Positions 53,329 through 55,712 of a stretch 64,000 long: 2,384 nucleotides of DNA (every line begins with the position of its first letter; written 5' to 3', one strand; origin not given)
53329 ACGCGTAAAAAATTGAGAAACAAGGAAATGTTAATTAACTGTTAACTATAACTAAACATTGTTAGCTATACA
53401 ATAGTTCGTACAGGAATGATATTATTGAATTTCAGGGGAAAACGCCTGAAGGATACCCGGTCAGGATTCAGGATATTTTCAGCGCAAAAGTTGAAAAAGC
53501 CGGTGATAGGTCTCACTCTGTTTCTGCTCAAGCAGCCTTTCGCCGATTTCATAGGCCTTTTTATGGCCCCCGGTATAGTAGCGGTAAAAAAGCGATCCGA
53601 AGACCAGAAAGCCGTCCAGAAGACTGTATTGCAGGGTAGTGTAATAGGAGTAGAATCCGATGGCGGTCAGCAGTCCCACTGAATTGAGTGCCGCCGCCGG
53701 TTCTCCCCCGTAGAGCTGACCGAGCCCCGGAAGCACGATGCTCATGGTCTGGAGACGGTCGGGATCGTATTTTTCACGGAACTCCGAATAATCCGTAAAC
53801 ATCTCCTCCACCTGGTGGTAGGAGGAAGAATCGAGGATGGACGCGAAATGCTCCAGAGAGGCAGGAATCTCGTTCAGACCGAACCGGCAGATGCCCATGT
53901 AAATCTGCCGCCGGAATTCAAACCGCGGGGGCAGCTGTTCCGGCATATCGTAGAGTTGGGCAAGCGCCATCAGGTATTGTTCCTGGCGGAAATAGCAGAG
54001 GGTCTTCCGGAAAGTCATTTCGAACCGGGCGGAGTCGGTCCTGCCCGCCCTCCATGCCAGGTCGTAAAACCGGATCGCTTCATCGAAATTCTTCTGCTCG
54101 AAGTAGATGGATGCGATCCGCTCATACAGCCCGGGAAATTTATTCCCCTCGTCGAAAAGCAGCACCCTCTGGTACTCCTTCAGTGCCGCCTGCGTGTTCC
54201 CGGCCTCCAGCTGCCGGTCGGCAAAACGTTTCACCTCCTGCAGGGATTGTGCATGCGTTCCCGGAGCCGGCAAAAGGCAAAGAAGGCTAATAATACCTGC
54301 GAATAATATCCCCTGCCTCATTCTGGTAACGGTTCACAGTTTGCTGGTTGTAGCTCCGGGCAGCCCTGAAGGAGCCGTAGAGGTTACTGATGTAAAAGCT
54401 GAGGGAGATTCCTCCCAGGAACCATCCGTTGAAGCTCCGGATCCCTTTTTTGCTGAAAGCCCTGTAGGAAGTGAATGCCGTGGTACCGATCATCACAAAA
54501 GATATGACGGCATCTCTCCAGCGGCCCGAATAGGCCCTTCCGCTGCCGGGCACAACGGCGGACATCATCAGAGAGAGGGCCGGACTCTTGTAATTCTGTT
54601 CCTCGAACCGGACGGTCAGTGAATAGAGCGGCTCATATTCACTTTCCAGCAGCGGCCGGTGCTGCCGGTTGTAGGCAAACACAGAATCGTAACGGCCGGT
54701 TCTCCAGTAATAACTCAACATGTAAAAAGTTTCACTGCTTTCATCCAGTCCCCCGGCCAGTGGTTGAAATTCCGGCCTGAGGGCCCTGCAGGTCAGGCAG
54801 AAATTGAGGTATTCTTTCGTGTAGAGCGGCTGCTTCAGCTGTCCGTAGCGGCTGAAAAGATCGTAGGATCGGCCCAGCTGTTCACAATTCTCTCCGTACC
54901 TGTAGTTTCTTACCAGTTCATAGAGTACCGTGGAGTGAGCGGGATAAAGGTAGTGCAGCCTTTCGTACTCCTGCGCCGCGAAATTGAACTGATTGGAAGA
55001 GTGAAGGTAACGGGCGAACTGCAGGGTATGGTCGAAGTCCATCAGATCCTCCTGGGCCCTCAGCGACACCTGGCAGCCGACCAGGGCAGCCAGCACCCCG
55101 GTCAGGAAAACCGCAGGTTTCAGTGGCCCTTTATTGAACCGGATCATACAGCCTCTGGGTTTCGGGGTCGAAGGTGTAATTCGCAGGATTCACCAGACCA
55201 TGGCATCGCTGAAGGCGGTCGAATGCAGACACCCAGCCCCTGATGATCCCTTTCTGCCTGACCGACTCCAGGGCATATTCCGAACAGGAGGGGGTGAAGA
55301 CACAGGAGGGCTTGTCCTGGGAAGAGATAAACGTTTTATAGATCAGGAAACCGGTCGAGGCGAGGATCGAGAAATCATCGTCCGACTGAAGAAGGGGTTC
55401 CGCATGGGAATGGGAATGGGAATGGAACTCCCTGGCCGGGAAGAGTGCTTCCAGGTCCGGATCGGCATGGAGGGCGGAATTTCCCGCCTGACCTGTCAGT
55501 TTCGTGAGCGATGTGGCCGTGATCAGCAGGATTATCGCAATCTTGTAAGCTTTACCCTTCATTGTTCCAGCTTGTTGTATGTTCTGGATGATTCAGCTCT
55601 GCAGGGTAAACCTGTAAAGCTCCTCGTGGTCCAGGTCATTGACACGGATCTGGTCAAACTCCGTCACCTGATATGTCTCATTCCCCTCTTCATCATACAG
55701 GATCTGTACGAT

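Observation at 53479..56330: Uncharacterised four-gene envelope operon: secreted protein, exported YidD-like protein with an HSHSHSH tract, and two paralogous TPR/PGxGQxY membrane proteins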

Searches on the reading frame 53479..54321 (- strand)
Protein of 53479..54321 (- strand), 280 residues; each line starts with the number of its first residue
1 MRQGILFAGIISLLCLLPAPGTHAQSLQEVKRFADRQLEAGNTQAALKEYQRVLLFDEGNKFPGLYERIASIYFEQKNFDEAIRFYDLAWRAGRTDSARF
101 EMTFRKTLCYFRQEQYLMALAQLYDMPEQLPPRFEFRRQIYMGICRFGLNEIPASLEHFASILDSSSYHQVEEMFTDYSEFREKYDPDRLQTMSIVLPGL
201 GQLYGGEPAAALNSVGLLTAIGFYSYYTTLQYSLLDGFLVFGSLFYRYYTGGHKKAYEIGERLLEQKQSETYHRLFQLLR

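Call 3: search_protein_families(library=pfam, proteins=[window:53479-54321:-], max_evalue=1)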
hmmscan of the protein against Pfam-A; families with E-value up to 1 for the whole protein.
window:53479-54321:- (280 aa): 18 families
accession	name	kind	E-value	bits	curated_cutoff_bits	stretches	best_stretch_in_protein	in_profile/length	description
PF14559.12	TPR_19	-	5.7e-06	27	25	1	38-98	2-59/68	Tetratricopeptide repeat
PF07719.23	TPR_2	-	6.2e-06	26.4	27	1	65-89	3-27/34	Tetratricopeptide repeat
PF00515.34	TPR_1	-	1.6e-05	24.9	27.8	1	67-88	5-26/34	Tetratricopeptide repeat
PF23300.3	HEAT_Nup120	-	0.0014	18.9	29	1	59-129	81-154/170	Nucleoporin Nup120, HEAT repeats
PF13432.12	TPR_16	-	0.0016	19.3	32.7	1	33-94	3-62/65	Tetratricopeptide repeat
PF13181.12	TPR_8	-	0.0018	18.8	25.7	1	65-89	3-27/34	Tetratricopeptide repeat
PF13428.12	TPR_14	-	0.0028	18.6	23.5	1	64-96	2-34/44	Tetratricopeptide repeat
PF13174.12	TPR_6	-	0.0052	17.8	26.3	0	68-87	5-24/33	Tetratricopeptide repeat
PF13424.12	TPR_12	-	0.0053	17.4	30.1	1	66-89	6-29/77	Tetratricopeptide repeat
PF18935.5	DUF5683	-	0.019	15.4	26.7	1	184-207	2-25/151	Family of unknown function (DUF5683)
PF25063.1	ARM_TT21_C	-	0.02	15.2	35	1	34-120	102-184/209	Tetratricopeptide repeat protein 21 C-terminal ARM domain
PF12895.13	ANAPC3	-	0.025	15.3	27.2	1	76-125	2-48/82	Anaphase-promoting complex, cyclosome, subunit 3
PF22883.1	Consortin_N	-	0.027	14.9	27.7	1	68-87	11-30/52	Consortin, N-terminal domain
PF13414.12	TPR_11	-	0.056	13.6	26.8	0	71-86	2-17/42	TPR repeat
PF22341.1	GSPE_N1E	-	0.077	13.6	27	1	14-40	22-48/64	GSPII protein E, N1E domain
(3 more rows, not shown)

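Call 4: search_protein_families(library=ncbifam, proteins=[window:53479-54321:-], max_evalue=1)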
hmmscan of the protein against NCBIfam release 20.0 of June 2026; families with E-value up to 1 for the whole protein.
window:53479-54321:- (280 aa): 5 families
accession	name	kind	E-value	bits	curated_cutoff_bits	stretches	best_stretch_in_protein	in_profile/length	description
NF052312.1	T9SS_PorW_SprE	equivalog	0.0006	18.6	250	1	38-98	301-363/716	type IX secretion system periplasmic lipoprotein PorW/SprE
TIGR02917.1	PEP_TPR_lipo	equivalog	0.0015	16.5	312.2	1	35-164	201-323/899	XrtA/PEP-CTERM system TPR-repeat protein PrsT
NF053607.1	CHU_0125_OmpA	equivalog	0.007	14.9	620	1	29-128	21-115/639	CHU_0125 family OmpA-like outer membrane integrity protein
NF040959.1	MamA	equivalog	0.041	13.3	200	1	40-134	50-139/204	magnetosome protein MamA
TIGR02552.1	LcrH_SycD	equivalog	0.073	12.8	104.8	1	23-123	14-109/136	SycD/LcrH family type III secretion system chaperone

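Call 65: search_protein_families(library=padloc, proteins=[window:53479-54321:-], max_evalue=0.1)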
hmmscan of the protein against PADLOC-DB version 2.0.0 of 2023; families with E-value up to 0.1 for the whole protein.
window:53479-54321:- (280 aa): 0 families

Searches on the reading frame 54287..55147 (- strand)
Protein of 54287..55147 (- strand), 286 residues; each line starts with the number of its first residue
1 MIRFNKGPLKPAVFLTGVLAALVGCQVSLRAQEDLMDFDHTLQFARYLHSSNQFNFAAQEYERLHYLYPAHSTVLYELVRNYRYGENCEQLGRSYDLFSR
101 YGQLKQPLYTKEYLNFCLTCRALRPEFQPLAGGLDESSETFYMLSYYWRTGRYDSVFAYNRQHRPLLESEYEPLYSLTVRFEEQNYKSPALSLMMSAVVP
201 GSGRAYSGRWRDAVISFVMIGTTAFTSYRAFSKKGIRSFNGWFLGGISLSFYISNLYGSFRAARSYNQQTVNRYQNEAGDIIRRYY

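Call 3: search_protein_families(library=pfam, proteins=[window:54287-55147:-], max_evalue=1)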
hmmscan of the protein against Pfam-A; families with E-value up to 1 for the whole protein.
window:54287-55147:- (286 aa): 2 families
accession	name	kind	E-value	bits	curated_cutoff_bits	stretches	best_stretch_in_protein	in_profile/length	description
PF18935.5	DUF5683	-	0.014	15.9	26.7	1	187-231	3-45/151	Family of unknown function (DUF5683)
PF06738.18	ThrE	-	0.21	11.5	26.3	1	186-253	106-172/241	Putative threonine/serine exporter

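Call 4: search_protein_families(library=ncbifam, proteins=[window:54287-55147:-], max_evalue=1)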
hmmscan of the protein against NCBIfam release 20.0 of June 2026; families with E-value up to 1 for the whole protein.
window:54287-55147:- (286 aa): 2 families
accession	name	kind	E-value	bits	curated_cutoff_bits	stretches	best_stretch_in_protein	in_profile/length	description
NF047756.1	LIC11435_fam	equivalog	0.062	12.1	380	1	182-229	183-233/360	LIC11435 family protein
NF002049.0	PRK00881.1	equivalog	0.3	9.8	402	1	51-97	196-230/510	bifunctional phosphoribosylaminoimidazolecarboxamide formyltransferase/IMP cyclohydrolase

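Call 37: find_homologous_proteins(query=A4, max_evalue=0.001)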
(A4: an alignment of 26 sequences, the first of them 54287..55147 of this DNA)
Query A4 (26 sequences) (286 aa, profile of the alignment): 69 proteins with E <= 0.001 among 6504 candidates.
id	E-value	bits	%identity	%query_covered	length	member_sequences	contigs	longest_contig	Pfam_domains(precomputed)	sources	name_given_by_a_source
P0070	1.7e-130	453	48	92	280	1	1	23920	-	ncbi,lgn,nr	ncbi:MAG: hypothetical protein JW965_09830 [Bacteroidales bacterium]|nr:hypothetical protein [Bacter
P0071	3.9e-120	419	42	88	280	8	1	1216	-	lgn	-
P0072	8.5e-120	417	48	99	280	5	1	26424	-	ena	-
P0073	4.3e-118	412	48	99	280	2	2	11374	-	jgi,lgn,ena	-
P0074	1.3e-117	410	50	92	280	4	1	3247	-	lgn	-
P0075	2.0e-117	410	46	94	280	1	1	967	-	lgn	-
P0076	2.9e-117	409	44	99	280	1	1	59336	-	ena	-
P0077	6.5e-117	408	45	99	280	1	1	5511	-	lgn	-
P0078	5.2e-115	402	47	100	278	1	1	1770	-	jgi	jgi:hypothetical protein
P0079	7.4e-115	401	50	94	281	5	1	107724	-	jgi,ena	-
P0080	1.9e-114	400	46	100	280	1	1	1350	-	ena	-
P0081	3.4e-114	399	49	90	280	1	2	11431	-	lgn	-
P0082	2.1e-113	396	47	99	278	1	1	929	-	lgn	-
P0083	2.2e-113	396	49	94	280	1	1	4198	-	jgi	jgi:hypothetical protein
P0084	1.4e-112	394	41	99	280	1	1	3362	-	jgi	jgi:hypothetical protein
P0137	4.9e-18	84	27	41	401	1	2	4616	PF01809.24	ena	-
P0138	2.7e-12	65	24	92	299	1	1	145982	-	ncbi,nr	ncbi:MAG: outer membrane protein assembly factor BamD [Candidatus Lambdaproteobacteria bacterium]|nr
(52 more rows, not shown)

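Call 40: find_encoding_contigs(protein=P0137, flank=5000, max_places=2)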
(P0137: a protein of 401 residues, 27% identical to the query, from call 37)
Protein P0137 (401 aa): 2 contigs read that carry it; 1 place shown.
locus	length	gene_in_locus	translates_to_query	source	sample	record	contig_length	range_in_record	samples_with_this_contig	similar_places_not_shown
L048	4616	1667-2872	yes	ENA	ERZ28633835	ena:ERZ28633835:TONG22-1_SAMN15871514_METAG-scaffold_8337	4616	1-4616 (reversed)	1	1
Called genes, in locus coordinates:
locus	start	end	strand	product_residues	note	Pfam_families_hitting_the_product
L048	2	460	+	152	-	?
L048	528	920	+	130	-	PF05154:TM2 (faint)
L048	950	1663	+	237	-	-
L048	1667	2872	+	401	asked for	PF01809:YidD (faint)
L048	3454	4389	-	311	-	PF00892:EamA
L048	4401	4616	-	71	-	?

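Call 41: find_encoding_contigs(protein=P0138, flank=6000, max_places=2)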
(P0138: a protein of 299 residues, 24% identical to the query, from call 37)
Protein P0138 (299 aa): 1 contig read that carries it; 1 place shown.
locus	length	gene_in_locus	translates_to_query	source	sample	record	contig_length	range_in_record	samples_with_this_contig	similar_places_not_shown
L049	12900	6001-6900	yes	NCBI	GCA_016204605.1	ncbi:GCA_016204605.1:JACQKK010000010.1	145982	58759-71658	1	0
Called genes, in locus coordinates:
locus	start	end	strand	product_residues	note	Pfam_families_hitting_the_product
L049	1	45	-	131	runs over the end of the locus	PF00380:Ribosomal_S9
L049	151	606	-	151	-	PF00572:Ribosomal_L13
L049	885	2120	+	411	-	PF02515:CoA_transf_3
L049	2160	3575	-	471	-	PF13727:CoA_binding_3, PF02397:Bac_transf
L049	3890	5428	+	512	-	PF00884:Sulfatase, PF01663:Phosphodiest (faint), PF16347:SGSH_C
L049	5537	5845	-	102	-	-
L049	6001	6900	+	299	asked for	-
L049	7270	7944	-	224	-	PF12740:PETase (weak), PF01738:DLH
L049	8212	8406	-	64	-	PF13808:DDE_Tnp_1_assoc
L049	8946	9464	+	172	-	PF11969:DcpS_C (weak), PF01230:HIT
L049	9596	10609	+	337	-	PF14842:FliG_N, PF14841:FliG_M, PF14842:FliG_N (weak), PF01706:FliG_C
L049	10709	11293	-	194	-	-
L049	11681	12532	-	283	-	-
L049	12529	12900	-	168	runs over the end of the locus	PF04542:Sigma70_r2, PF22029:PhyR_sigma2, PF08281:Sigma70_r4_2, PF04545:Sigma70_r4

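Call 57: predict_structure(alignment_id=A4)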
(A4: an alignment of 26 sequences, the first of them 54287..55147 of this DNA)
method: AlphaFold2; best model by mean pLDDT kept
length: 286 residues; sequences in the alignment: 26
mean_pLDDT: 90.4   pTM: 0.74
mean pLDDT of the five models: 90.4, 89.9, 89.4, 89.4, 88.8
residues with pLDDT >= 90: 234; 70-90: 26; 50-70: 21; < 50: 5
segments of 3 or more residues with pLDDT < 50: 1-5
pLDDT, mean of each block of 10 residues (from residue 1): 49 72 65 68 95 97 94 96 97 96 94 97 93 96 97 97 97 97 95 94 92 93 92 90 91 94 96 97 94
secondary structure, 60 per line:
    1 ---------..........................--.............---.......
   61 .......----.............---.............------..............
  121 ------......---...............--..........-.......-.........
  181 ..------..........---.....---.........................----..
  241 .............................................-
elements in order: H10-35 H38-50 H54-67 H72-84 H88-100 H107-120 H127-132 H136-150 H153-162 H164-170 H172-182 H189-198 H202-206 H210-234 H239-285

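Call 64: fold_search(model_id=the predicted structure, library=pdb)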
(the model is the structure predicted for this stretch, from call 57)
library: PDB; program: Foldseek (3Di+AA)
matches with E <= 10: 709; with E <= 0.001: 0
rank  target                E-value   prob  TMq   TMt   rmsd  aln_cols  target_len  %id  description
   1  8chy                  1.4e-01  0.99  0.39  0.41  18.6       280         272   13  Crystal structure of an 8-repeat consensus TPR superhelix with Zinc. (released 2024-02-21)
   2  2c0m_A                2.7e-01  0.69  0.24  0.24  18.9       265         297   17  apo form of the TPR domain of the pex5p receptor (released 2006-11-15)
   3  1fch_B                2.7e-01  0.60  0.24  0.23  20.6       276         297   16  CRYSTAL STRUCTURE OF THE PTS1 COMPLEXED TO THE TPR REGION OF HUMAN PEX5 (released 2000-12-06)
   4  3r9a_D                3.0e-01  0.51  0.23  0.23  21.6       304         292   12  Human alanine-glyoxylate aminotransferase in complex with the TPR domain of human PEX5P (released 2011-05-11)
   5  2c0m_C                3.5e-01  0.57  0.26  0.25  19.9       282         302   16  apo form of the TPR domain of the pex5p receptor (released 2006-11-15)
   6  2j9q_A                3.6e-01  0.66  0.24  0.23  19.4       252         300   14  A novel conformation for the TPR domain of pex5p (released 2007-04-17)
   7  9qhb                  3.8e-01  0.44  0.22  0.23  15.4       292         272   12  Crystal structure of 16-repeat CTPR protein with eliminated coordination sites (released 2025-10-22)
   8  6ait_B                4.1e-01  0.99  0.36  0.26   6.3       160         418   12  Crystal structure of E. coli BepA (released 2018-12-26)
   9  5lj3_S                4.1e-01  0.41  0.21  0.15  20.3       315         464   10  Structure of the core of the yeast spliceosome immediately after branching (released 2016-08-03)
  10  9gaw_K                4.3e-01  0.82  0.30  0.18  17.9       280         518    9  High-resolution structure of the Anaphase-promoting complex/cyclosome (APC/C) bound to co-activator Cdh1 (released 2024-08-14)
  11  8rsv_A                4.3e-01  0.75  0.33  0.27  19.1       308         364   11  Rap from bacteriophage Phi3T in presence of pheromone RRGHTAS (released 2024-07-24)
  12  5lj5_S                4.3e-01  0.44  0.21  0.15  17.1       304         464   10  Overall structure of the yeast spliceosome immediately after branching. (released 2016-08-31)
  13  8fgw_D                4.5e-01  0.54  0.24  0.08  19.8       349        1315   11  Human IFT-A complex structures provide molecular insights into ciliary transport (released 2023-02-22)
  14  9gaw_Q                4.7e-01  0.91  0.38  0.24  13.3       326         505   10  High-resolution structure of the Anaphase-promoting complex/cyclosome (APC/C) bound to co-activator Cdh1 (released 2024-08-14)
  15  9fqr_G7               4.7e-01  0.47  0.21  0.25  19.9       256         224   11  96-nm repeat of axonemal doublet microtubules from bovine sperm (released 2025-03-26)
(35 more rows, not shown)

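Call 65: search_protein_families(library=padloc, proteins=[window:54287-55147:-], max_evalue=0.1)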
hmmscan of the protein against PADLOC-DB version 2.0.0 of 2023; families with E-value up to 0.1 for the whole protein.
window:54287-55147:- (286 aa): 0 families

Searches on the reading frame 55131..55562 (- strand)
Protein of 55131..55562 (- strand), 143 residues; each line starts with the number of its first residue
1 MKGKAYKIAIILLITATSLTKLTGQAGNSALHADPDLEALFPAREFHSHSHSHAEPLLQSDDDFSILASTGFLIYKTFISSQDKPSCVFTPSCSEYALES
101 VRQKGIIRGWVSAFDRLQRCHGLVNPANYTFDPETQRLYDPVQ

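Call 3: search_protein_families(library=pfam, proteins=[window:55131-55562:-], max_evalue=1)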
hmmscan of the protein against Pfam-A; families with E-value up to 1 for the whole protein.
window:55131-55562:- (143 aa): 1 family
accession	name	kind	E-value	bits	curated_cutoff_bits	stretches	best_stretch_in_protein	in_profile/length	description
PF01809.23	YidD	-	6.7e-17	61.5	27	1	73-124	9-60/67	Putative membrane protein insertion efficiency factor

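Call 4: search_protein_families(library=ncbifam, proteins=[window:55131-55562:-], max_evalue=1)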
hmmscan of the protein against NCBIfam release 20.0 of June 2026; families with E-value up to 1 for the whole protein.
window:55131-55562:- (143 aa): 1 family
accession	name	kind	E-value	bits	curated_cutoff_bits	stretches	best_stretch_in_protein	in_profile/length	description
TIGR00278.2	TIGR00278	equivalog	1.4e-16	60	40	1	73-122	9-58/64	membrane protein insertion efficiency factor YidD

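Call 7: find_homologous_proteins(query=window:55131-55562:-)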
Query window:55131-55562:- (143 aa): 69 proteins with E <= 0.001 among 84 candidates.
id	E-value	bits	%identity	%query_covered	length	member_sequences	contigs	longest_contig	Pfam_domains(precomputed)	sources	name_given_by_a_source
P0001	1.1e-85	302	97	100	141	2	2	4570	PF01809.24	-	-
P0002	5.6e-72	258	83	100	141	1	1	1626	PF01809.24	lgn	-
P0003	1.6e-59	218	71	98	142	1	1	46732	PF01809.24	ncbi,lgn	-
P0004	2.8e-39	152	55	97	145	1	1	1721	PF01809.24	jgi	jgi:putative component of membrane protein insertase Oxa1/YidC/SpoIIIJ protein YidD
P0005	1.1e-38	150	53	95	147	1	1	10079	PF01809.24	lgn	-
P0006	1.2e-37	147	56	85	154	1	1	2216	PF01809.24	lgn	-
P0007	2.1e-36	143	48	100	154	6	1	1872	PF01809.24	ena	-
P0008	2.4e-36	142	51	93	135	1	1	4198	PF01809.24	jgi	jgi:putative membrane protein insertion efficiency factor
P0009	6.9e-36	141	50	96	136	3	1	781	PF01809.24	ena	-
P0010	2.3e-35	139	58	78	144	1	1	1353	PF01809.24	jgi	jgi:hypothetical protein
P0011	8.0e-35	138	57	80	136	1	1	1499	PF01809.24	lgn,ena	-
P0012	1.7e-34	136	49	95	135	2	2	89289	PF01809.24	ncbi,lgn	-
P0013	2.0e-34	136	64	63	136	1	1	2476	PF01809.24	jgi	jgi:putative component of membrane protein insertase Oxa1/YidC/SpoIIIJ protein YidD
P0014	2.0e-34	136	57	75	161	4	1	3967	PF01809.24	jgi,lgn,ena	-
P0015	3.5e-34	135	58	74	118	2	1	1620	PF01809.24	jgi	-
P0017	3.8e-34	135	52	96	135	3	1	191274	PF01809.24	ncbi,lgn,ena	-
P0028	3.6e-32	129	42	100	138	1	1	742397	PF01809.24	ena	-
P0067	8.1e-19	86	42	96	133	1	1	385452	PF01809.24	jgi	jgi:uncharacterized protein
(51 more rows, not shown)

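Call 9: find_encoding_contigs(protein=P0017, flank=6000, max_places=2)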
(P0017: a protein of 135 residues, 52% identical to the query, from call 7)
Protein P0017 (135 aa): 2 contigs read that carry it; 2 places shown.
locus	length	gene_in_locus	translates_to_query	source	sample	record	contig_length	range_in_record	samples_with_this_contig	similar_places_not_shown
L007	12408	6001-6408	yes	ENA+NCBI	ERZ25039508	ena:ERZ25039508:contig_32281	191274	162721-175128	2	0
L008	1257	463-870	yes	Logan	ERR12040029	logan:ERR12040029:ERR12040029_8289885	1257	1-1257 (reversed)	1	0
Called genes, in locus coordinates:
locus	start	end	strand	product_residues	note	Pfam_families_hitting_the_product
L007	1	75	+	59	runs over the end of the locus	-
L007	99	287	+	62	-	-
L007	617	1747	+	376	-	PF26002:Beta-barrel_AprE (weak)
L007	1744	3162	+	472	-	PF03412:Peptidase_C39, PF00664:ABC_membrane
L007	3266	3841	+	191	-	PF00005:ABC_tran, PF02463:SMC_N (faint)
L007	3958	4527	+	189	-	-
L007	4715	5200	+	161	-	-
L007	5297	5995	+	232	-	-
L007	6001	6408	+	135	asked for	PF01809:YidD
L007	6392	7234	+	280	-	-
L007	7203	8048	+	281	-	-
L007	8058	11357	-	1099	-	PF14870:PSII_BNR (faint), PF02012:BNR (faint), PF15899:BNR_6 (faint), PF15902:Sortilin-Vps10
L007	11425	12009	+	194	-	PF01810:LysE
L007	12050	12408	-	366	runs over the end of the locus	PF03150:CCP_MauG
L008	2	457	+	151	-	?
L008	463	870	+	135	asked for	PF01809:YidD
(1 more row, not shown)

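Call 10: find_encoding_contigs(protein=P0028, flank=6000, max_places=2)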
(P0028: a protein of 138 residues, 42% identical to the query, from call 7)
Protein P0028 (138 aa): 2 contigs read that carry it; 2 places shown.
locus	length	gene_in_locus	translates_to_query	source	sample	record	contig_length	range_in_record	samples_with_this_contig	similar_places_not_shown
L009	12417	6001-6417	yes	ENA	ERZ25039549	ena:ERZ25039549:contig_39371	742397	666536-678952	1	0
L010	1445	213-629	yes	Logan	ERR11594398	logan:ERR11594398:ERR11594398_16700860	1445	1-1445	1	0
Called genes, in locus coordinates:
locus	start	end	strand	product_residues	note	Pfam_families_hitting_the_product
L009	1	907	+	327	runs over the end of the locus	PF00884:Sulfatase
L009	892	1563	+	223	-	-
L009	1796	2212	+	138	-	PF00903:Glyoxalase (weak)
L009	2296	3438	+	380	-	PF23763:Beta-barrel_GLAA-B_I, PF13229:Beta_helix (weak)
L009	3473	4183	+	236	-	PF05048:NosD (faint), PF13229:Beta_helix (weak)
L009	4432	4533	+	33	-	-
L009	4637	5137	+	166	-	-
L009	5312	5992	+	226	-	-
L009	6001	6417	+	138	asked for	PF01809:YidD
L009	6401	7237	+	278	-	-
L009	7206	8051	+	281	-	PF00515:TPR_1 (faint), PF07719:TPR_2 (faint), PF13174:TPR_6 (faint), PF13424:TPR_12 (faint), PF13432:TPR_16 (faint), PF13181:TPR_8 (faint)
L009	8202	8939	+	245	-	-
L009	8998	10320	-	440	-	PF07690:MFS_1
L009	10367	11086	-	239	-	PF06283:ThuA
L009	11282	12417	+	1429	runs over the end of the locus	-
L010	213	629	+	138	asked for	PF01809:YidD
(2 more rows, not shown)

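Call 11: find_encoding_contigs(protein=P0067, flank=6000, max_places=2)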
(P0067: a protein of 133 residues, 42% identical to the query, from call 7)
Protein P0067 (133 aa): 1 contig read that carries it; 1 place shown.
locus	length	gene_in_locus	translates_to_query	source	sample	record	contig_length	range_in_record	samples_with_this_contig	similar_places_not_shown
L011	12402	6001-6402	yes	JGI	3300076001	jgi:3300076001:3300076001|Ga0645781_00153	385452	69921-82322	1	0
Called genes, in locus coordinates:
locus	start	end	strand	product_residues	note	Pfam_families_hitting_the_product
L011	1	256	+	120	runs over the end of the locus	PF08378:NERD, PF02021:UPF0102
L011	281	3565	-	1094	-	PF26549:Tricorn_N, PF07676:PD40, PF26549:Tricorn_N, PF26550:Tricorn_2nd, PF07676:PD40, PF14684:Tricorn_C1, PF14685:PDZ_Tricorn, PF03572:Peptidase_S41, +2 more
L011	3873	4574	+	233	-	PF00578:AhpC-TSA, PF08534:Redoxin, PF10417:1-cysPrx_C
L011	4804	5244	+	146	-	-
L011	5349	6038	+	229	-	-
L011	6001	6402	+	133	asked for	PF01809:YidD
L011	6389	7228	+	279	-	PF13428:TPR_14 (faint)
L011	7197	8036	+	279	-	PF13424:TPR_12 (faint)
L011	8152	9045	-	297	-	-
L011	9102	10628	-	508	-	PF00512:HisKA (weak), PF02518:HATPase_c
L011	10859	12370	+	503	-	PF03321:GH3, PF23571:GH3_M, PF23572:GH3_C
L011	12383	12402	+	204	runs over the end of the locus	PF01712:dNK, PF13238:AAA_18 (faint)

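Call 43: search_solved_structures(query=window:55131-55562:-, max_evalue=10)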
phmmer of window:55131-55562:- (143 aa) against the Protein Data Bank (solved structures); distinct sequences matched with E-value up to 10: 1.
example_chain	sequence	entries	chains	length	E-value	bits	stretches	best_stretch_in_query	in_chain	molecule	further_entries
9v1k_sG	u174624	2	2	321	0.59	13.2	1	33-70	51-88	Guanine nucleotide-binding protein subunit beta 2-like 1, putative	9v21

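Call 65: search_protein_families(library=padloc, proteins=[window:55131-55562:-], max_evalue=0.1)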
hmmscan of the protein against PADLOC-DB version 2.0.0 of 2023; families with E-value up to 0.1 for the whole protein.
window:55131-55562:- (143 aa): 0 families

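Call 81: search_protein_families(library=pfam, proteins=[L009:8202-8939:+], max_evalue=0.1)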
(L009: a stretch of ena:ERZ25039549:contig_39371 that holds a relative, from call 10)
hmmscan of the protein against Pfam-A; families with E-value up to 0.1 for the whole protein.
L009:8202-8939:+ (245 aa): 1 family
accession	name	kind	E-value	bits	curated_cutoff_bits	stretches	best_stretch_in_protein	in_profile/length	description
PF17569.7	DUF5475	-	0.029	15.1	25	1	126-164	13-50/81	Family of unknown function (DUF5475)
